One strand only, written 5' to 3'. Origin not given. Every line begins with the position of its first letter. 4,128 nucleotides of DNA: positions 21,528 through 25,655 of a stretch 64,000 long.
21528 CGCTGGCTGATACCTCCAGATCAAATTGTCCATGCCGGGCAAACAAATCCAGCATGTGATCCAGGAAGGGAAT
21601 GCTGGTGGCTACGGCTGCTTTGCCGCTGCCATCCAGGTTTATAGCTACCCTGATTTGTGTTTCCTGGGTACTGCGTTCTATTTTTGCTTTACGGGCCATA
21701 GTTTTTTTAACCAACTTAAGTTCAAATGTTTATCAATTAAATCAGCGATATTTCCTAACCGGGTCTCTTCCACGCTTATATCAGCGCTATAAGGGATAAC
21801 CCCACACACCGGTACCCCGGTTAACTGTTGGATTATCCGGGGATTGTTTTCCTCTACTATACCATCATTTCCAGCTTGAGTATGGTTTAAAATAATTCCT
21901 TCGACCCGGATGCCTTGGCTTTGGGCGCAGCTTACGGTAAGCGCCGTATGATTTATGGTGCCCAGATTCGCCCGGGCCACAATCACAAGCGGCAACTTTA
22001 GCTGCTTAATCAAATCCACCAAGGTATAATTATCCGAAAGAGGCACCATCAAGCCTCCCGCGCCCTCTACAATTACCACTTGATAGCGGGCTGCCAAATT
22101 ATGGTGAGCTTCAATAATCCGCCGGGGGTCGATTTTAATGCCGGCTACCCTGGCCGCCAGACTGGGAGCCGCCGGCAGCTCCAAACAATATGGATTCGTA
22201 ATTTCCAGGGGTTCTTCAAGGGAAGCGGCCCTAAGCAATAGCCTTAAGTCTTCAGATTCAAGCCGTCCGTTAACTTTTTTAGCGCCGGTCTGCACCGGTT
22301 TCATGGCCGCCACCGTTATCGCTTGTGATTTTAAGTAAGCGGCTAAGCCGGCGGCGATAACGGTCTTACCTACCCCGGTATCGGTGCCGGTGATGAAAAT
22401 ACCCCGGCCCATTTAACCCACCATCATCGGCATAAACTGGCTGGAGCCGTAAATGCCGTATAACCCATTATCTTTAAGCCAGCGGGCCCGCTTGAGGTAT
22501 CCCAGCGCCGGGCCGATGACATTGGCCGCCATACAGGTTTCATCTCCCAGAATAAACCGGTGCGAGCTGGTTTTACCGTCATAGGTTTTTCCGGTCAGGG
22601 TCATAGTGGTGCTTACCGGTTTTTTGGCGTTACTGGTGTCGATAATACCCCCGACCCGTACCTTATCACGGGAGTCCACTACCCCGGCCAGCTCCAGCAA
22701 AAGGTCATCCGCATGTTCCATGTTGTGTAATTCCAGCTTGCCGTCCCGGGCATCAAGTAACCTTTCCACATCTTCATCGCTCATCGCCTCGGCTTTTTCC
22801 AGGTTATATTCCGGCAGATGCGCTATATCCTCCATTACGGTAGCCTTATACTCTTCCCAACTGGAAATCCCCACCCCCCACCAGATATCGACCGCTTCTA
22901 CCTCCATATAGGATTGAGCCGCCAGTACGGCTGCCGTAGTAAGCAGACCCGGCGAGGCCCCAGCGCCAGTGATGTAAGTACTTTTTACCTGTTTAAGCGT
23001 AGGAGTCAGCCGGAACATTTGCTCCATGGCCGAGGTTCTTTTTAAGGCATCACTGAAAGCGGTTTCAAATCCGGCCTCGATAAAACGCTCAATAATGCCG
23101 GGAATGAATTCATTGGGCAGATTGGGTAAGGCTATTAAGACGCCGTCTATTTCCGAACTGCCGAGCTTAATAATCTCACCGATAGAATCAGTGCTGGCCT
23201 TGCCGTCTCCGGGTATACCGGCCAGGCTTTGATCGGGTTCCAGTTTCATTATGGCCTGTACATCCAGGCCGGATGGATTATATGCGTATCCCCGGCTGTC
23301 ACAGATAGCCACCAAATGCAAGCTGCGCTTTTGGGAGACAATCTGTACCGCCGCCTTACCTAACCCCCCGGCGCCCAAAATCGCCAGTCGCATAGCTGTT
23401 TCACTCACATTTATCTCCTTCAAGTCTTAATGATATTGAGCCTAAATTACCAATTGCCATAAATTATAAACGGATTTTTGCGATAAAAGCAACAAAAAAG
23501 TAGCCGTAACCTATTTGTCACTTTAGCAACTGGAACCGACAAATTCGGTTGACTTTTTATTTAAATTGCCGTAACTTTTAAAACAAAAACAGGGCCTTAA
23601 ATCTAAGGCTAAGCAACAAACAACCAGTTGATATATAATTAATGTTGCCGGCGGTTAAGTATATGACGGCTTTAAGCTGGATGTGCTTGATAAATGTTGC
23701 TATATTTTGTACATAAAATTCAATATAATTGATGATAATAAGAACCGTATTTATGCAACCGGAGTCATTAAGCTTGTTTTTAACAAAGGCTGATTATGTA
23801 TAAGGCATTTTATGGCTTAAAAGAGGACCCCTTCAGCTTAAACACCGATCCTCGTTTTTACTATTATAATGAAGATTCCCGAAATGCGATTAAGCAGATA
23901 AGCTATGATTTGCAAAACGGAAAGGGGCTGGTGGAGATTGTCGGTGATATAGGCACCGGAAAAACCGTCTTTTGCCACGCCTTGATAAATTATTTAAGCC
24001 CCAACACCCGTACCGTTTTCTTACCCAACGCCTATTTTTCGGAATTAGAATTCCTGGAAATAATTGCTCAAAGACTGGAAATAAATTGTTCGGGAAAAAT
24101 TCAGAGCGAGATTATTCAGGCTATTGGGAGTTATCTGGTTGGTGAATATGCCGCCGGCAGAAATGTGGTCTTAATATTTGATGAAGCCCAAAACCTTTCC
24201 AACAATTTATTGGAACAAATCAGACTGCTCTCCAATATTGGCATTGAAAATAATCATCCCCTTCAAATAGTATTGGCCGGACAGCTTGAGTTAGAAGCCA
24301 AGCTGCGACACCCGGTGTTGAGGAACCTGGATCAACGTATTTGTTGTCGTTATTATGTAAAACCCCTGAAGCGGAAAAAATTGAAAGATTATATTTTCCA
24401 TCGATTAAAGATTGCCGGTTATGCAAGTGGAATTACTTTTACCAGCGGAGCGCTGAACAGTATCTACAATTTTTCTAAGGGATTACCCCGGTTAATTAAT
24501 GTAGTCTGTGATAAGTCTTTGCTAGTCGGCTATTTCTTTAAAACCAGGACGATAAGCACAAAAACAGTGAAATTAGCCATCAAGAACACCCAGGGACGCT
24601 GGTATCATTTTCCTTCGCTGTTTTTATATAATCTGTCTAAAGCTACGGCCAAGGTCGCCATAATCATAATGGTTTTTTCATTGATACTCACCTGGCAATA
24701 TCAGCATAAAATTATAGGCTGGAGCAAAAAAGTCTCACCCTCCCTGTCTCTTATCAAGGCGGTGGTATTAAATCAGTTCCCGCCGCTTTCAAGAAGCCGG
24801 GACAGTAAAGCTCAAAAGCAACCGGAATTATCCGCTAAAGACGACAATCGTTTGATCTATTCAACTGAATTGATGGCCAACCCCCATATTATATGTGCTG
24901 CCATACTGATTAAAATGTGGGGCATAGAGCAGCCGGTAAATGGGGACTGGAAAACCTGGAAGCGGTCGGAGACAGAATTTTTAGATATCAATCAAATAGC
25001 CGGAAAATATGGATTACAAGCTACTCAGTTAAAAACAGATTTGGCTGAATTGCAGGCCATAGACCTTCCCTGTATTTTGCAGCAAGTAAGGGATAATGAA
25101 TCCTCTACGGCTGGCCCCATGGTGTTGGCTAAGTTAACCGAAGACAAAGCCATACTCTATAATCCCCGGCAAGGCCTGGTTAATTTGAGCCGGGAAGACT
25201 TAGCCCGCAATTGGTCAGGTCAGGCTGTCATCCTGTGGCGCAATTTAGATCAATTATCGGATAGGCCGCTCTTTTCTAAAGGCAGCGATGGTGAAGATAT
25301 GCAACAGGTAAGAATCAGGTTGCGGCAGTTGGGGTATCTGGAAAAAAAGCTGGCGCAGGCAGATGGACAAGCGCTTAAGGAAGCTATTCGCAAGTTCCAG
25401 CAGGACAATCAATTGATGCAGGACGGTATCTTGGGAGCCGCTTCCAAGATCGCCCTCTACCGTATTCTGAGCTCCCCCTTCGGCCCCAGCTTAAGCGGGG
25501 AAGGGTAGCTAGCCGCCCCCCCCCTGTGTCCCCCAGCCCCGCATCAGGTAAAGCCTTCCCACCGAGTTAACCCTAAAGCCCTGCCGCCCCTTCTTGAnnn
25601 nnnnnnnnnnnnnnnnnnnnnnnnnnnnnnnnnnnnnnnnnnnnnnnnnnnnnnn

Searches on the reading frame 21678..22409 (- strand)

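Call 13: search_protein_families(library=pfam, proteins=[window:21678-22409:-], max_evalue=0.001)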
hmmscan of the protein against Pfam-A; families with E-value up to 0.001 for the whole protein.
window:21678-22409:- (243 aa): 2 families
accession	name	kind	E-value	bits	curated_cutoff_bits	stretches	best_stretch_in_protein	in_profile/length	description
PF13500.12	AAA_26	-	3.9e-54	184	27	1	2-212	1-195/198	AAA domain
PF01656.29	CbiA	-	1.7e-13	51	25.4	1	4-212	1-116/125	CobQ/CobB/MinD/ParA nucleotide binding domain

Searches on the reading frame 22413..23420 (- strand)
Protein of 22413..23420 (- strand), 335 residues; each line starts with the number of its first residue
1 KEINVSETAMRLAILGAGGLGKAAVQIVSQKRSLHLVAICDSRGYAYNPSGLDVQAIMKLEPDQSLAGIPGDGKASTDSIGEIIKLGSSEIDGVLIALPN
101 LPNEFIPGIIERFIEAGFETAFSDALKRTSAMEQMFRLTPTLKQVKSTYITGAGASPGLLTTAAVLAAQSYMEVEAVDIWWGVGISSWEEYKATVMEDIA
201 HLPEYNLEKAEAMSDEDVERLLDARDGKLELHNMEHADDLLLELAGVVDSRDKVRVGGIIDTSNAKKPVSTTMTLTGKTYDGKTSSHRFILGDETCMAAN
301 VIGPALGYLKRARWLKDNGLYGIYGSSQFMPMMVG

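Call 13: search_protein_families(library=pfam, proteins=[window:22413-23420:-], max_evalue=0.001)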
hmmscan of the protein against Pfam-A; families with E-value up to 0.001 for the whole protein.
window:22413-23420:- (335 aa): 2 families
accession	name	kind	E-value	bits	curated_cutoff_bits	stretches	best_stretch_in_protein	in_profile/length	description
PF00208.27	ELFV_dehydrog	-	1e-06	29.1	23.4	1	9-62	32-84/241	Glutamate/Leucine/Phenylalanine/Valine dehydrogenase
PF17836.7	PglD_N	-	0.00092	20.2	23.4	0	11-44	1-34/78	PglD N-terminal domain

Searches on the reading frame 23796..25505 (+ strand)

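Call 32: search_protein_families(library=pfam, proteins=[window:23796-25505:+], max_evalue=0.00001)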
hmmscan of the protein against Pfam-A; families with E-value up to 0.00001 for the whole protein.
window:23796-25505:+ (570 aa): 3 families
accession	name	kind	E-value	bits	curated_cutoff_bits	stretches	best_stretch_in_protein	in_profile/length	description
PF13401.12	AAA_22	-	1.8e-20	74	27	1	42-170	4-130/130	AAA domain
PF03412.21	Peptidase_C39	-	2.2e-10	40.9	22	1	388-483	40-131/133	Peptidase C39 family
PF01471.23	PG_binding_1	-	2.9e-10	40.6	23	1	499-549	2-52/57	Putative peptidoglycan binding domain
